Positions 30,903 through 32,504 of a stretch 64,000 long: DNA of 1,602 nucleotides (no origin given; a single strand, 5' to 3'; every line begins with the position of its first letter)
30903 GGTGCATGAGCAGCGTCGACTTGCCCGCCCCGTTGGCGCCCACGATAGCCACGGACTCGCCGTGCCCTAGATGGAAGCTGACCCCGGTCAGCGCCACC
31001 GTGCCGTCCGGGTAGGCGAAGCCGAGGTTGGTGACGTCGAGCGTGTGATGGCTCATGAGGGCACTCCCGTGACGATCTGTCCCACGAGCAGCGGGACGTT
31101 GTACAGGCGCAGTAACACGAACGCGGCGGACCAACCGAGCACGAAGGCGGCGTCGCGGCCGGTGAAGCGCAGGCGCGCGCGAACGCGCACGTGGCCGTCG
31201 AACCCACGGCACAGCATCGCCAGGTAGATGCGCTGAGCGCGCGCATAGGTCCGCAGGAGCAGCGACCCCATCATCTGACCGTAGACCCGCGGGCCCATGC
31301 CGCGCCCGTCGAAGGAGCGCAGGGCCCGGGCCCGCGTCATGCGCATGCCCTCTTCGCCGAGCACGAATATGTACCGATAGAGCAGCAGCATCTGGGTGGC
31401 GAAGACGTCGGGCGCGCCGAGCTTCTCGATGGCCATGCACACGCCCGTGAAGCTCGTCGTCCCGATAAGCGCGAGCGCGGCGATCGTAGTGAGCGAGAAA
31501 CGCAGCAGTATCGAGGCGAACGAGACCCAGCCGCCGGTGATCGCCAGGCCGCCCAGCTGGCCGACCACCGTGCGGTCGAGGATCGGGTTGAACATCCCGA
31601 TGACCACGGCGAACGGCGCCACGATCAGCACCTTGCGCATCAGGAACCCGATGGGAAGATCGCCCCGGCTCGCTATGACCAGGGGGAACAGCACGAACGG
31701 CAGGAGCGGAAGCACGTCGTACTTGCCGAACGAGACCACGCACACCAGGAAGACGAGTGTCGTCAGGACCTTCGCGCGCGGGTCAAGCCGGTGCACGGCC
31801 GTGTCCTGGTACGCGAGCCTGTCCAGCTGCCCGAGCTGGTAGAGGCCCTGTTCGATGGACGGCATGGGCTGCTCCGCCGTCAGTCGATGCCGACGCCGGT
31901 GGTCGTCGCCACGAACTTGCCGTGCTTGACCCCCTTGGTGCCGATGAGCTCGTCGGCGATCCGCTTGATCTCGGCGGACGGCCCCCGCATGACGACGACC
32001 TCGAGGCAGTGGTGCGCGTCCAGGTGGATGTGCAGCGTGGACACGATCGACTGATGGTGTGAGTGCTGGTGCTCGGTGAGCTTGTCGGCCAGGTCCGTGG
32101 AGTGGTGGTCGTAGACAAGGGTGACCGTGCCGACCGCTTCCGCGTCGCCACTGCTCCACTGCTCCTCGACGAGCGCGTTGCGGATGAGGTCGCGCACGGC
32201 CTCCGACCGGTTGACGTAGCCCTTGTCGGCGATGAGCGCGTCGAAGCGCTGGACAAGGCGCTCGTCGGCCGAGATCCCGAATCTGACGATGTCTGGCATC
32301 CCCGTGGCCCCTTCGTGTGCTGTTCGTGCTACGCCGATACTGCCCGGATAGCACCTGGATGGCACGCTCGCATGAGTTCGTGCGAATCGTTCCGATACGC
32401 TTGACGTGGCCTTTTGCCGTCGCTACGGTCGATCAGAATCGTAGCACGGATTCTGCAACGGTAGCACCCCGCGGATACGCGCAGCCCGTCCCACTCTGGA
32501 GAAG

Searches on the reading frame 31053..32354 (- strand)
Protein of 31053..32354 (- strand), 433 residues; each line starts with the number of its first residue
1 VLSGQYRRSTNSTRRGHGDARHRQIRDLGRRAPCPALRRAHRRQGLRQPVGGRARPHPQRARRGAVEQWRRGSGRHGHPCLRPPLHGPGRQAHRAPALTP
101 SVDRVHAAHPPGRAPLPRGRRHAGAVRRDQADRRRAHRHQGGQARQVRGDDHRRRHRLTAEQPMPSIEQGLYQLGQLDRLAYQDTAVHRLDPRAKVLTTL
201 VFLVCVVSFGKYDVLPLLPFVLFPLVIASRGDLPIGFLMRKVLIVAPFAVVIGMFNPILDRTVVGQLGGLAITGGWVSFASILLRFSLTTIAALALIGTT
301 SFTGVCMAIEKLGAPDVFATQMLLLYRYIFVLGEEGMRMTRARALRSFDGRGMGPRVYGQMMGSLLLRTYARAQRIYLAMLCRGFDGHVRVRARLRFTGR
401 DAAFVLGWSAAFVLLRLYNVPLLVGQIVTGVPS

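Call 55: search_protein_families(library=pfam, proteins=[window:31053-32354:-], max_evalue=0.00001)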
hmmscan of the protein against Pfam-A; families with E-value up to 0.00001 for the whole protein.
window:31053-32354:- (433 aa): 1 family
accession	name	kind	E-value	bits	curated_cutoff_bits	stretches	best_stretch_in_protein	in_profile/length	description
PF02361.21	CbiQ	-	6.2e-30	104.9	25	1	185-387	3-210/216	Cobalt transport protein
